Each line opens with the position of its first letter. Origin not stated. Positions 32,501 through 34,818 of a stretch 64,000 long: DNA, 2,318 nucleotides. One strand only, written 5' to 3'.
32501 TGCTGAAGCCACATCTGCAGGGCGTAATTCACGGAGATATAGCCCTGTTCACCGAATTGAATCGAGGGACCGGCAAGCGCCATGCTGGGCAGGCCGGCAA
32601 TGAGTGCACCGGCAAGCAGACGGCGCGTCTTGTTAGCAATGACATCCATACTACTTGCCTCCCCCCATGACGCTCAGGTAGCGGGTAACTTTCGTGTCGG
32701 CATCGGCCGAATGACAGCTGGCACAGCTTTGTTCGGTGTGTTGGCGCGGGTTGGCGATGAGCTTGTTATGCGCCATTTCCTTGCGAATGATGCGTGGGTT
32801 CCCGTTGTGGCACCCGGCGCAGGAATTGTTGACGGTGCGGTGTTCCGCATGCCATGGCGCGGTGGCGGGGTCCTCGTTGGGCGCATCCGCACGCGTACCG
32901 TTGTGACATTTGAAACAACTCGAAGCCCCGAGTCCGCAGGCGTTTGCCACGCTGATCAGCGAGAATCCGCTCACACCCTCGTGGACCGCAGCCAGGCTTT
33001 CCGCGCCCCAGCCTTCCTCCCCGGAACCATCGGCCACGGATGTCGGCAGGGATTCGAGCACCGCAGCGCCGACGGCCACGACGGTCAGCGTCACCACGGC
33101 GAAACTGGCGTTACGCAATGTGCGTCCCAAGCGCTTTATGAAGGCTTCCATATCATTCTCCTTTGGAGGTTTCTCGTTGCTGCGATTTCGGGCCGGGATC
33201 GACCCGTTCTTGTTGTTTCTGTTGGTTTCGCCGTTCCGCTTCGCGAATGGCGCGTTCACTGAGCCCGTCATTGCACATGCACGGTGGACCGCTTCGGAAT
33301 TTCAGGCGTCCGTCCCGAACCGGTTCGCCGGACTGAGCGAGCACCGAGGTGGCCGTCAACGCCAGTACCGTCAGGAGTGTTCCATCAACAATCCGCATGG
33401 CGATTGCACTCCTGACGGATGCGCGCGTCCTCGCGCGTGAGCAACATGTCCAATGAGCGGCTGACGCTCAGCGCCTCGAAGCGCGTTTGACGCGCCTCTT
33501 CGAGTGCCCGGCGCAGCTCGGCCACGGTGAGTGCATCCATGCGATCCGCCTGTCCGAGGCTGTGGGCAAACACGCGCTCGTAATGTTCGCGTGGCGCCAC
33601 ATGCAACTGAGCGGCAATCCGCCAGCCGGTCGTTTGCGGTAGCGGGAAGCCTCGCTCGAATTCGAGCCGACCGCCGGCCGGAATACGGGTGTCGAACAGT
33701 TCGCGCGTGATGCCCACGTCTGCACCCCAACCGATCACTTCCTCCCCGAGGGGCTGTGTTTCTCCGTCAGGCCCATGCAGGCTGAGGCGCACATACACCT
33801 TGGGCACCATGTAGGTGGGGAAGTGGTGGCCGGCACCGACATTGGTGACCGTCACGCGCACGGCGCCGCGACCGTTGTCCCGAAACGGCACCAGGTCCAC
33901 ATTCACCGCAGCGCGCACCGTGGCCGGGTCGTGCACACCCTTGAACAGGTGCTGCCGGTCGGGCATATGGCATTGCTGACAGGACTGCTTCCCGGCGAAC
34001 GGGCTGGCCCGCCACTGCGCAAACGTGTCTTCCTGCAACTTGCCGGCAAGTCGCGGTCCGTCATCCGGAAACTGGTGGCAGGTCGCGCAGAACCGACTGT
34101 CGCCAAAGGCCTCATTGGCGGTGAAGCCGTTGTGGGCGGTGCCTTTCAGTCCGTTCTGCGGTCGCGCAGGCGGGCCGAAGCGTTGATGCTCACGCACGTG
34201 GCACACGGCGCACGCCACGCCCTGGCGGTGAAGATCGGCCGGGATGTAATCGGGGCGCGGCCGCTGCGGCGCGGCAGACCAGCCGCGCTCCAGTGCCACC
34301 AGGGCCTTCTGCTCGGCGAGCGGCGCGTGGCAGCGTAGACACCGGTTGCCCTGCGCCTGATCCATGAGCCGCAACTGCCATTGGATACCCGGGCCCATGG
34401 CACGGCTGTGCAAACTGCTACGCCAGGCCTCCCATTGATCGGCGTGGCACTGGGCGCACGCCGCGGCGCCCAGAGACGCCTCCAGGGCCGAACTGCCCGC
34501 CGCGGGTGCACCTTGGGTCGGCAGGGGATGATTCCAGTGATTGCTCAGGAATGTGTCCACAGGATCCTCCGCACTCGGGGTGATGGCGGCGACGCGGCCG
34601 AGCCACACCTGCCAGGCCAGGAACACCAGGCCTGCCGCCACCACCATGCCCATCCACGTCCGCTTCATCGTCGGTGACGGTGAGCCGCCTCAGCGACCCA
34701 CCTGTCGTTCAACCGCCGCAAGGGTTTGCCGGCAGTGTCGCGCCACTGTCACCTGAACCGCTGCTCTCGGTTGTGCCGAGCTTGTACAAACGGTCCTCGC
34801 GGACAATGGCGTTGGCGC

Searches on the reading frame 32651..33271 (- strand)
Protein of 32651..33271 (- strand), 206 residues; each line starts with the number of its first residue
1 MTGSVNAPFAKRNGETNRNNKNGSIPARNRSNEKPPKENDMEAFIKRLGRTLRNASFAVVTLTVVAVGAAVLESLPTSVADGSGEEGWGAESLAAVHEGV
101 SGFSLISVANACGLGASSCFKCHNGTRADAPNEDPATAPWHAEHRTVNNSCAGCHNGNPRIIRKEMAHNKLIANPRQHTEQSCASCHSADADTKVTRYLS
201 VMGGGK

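Call 6: search_protein_families(library=pfam, proteins=[window:32651-33271:-], max_evalue=0.01)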
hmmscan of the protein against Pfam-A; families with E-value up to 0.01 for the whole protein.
window:32651-33271:- (206 aa): 6 families
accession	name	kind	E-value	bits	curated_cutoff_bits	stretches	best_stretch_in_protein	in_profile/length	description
PF14522.11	Cytochrome_C7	-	5.3e-05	23.4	24.8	1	141-193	5-54/67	Cytochrome c7 and related cytochrome c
PF22113.1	Mtrc-MtrF_II-IV_dom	-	0.0015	18.5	30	1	116-196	81-172/176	Outer membrane cytochrome MtrC/MtrF-like, domains II/IV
PF02085.21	Cytochrom_CIII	-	0.0024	18.6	22.9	0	117-157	47-84/101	Class III cytochrome C family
PF14537.11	Cytochrom_c3_2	-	0.0038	18.1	25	0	116-157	26-66/79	Cytochrome c3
PF11845.13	Tll0287-like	-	0.009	16.9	24.1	0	102-139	87-123/144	Tll0287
PF09699.15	Paired_CXXCH_1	-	0.0098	16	20.6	0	118-157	8-38/41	Doubled CXXCH motif (Paired_CXXCH_1)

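Call 7: search_protein_families(library=ncbifam, proteins=[window:32651-33271:-], max_evalue=0.01)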
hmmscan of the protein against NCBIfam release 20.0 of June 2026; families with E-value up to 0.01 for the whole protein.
window:32651-33271:- (206 aa): 4 families
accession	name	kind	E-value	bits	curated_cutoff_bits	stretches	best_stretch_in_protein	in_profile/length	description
NF040971.1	cytc_ExtS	equivalog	1.1e-05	24.8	100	1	139-174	30-65/262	selenite/tellurite reduction operon c-type cytochrome lipoprotein ExtS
TIGR01904.2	GSu_C4xC__C2xCH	domain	0.00013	21.7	27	1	115-163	22-64/73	CxxxxCH/CxxCH domain c-type cytochrome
TIGR03508.1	decahem_SO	subfamily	0.0025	17.3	192.2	1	115-194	1-84/258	DmsE family decaheme c-type cytochrome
NF045713.1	CxxCH_16_HmcA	equivalog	0.0029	16.2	400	1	118-194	320-393/541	sulfate respiration complex hexadecaheme cytochrome HmcA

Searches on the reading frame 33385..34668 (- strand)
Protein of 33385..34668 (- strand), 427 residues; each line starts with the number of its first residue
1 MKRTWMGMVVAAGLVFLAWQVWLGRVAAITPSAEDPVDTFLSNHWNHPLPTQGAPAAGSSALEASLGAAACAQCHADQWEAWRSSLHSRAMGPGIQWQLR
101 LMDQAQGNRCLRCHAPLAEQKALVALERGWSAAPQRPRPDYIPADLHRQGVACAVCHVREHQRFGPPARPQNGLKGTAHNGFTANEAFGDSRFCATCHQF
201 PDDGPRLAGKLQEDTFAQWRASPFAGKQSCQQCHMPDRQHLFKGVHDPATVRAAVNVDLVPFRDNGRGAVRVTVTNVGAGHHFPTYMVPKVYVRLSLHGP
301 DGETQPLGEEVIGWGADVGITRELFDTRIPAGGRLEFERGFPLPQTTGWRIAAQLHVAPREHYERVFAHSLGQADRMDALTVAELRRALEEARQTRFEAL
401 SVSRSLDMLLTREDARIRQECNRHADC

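Call 6: search_protein_families(library=pfam, proteins=[window:33385-34668:-], max_evalue=0.01)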
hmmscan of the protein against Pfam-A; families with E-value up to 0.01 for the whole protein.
window:33385-34668:- (427 aa): 7 families
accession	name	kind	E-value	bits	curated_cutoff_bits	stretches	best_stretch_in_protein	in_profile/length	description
PF22113.1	Mtrc-MtrF_II-IV_dom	-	1.8e-11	44.3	30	2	150-246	81-175/176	Outer membrane cytochrome MtrC/MtrF-like, domains II/IV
PF14537.11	Cytochrom_c3_2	-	1.3e-05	26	25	0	70-198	8-78/79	Cytochrome c3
PF14522.11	Cytochrome_C7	-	2.3e-05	24.5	24.8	0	193-235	15-49/67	Cytochrome c7 and related cytochrome c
PF22678.1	Cytochrom_c_NrfB-like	-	0.00036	21.4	27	0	71-118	1-44/89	Cytochrome c-type protein NrfB-like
PF09699.15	Paired_CXXCH_1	-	0.00043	20.4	20.6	0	64-78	25-39/41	Doubled CXXCH motif (Paired_CXXCH_1)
PF13435.11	Cytochrome_C554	-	0.00087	20.6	20.8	1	70-157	1-83/84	Cytochrome c554 and c-prime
PF13442.11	Cytochrome_CBB3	-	0.0091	16.8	27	0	193-210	13-30/68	Cytochrome C oxidase, cbb3-type, subunit III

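Call 7: search_protein_families(library=ncbifam, proteins=[window:33385-34668:-], max_evalue=0.01)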
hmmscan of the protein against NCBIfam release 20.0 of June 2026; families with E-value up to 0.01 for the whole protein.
window:33385-34668:- (427 aa): 5 families
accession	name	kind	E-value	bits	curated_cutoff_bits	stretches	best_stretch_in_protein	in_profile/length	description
NF040886.1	cyt_C_like_Sec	equivalog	3.4e-14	52.3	250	1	68-284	45-312/423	multiheme c-type cytochrome (seleno)protein ExtKL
NF041198.1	UshA_like_PCGU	equivalog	3.9e-09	35.6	275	1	61-164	401-486/519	UshA-like (seleno)protein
TIGR03508.1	decahem_SO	subfamily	0.00036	20.1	192.2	0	67-161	1-80/258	DmsE family decaheme c-type cytochrome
TIGR03507.1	decahem_SO1788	subfamily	0.0019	16.7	209.3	1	152-240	578-666/672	OmcA/MtrC family decaheme c-type cytochrome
TIGR03153.1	cytochr_NrfH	equivalog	0.0022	18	134.2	0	187-238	24-63/138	cytochrome c nitrite reductase small subunit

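Call 21: search_solved_structures(query=window:33385-34668:-, max_evalue=1, show_alignments=2)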
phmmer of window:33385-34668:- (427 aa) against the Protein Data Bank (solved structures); distinct sequences matched with E-value up to 1: 6.
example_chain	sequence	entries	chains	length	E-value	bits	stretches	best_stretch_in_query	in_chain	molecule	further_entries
9wt8_A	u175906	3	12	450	1.6e-05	27.3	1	110-285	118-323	Cytochrome c,Multiheme cytochrome c selenoprotein (MccSep)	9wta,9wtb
9wt9_A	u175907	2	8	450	1.9e-05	27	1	110-284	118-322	Cytochrome c,Multiheme cytochrome c selenoprotein mutant (MccSep U325A) | Cytochrome c,Multiheme cytochrome c selenoprotein (MccSep)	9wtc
5ze8_A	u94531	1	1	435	5.6e-05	25.5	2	225-304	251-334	cytochrome c552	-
9wk1_D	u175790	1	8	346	0.19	13.9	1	21-87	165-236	DON 3-epimerase chain D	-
6v0a_A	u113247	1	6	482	0.2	13.8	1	106-228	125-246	Nitrite reductase (cytochrome; ammonia-forming)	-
4rkm_A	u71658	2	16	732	0.28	13.3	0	147-237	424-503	MccA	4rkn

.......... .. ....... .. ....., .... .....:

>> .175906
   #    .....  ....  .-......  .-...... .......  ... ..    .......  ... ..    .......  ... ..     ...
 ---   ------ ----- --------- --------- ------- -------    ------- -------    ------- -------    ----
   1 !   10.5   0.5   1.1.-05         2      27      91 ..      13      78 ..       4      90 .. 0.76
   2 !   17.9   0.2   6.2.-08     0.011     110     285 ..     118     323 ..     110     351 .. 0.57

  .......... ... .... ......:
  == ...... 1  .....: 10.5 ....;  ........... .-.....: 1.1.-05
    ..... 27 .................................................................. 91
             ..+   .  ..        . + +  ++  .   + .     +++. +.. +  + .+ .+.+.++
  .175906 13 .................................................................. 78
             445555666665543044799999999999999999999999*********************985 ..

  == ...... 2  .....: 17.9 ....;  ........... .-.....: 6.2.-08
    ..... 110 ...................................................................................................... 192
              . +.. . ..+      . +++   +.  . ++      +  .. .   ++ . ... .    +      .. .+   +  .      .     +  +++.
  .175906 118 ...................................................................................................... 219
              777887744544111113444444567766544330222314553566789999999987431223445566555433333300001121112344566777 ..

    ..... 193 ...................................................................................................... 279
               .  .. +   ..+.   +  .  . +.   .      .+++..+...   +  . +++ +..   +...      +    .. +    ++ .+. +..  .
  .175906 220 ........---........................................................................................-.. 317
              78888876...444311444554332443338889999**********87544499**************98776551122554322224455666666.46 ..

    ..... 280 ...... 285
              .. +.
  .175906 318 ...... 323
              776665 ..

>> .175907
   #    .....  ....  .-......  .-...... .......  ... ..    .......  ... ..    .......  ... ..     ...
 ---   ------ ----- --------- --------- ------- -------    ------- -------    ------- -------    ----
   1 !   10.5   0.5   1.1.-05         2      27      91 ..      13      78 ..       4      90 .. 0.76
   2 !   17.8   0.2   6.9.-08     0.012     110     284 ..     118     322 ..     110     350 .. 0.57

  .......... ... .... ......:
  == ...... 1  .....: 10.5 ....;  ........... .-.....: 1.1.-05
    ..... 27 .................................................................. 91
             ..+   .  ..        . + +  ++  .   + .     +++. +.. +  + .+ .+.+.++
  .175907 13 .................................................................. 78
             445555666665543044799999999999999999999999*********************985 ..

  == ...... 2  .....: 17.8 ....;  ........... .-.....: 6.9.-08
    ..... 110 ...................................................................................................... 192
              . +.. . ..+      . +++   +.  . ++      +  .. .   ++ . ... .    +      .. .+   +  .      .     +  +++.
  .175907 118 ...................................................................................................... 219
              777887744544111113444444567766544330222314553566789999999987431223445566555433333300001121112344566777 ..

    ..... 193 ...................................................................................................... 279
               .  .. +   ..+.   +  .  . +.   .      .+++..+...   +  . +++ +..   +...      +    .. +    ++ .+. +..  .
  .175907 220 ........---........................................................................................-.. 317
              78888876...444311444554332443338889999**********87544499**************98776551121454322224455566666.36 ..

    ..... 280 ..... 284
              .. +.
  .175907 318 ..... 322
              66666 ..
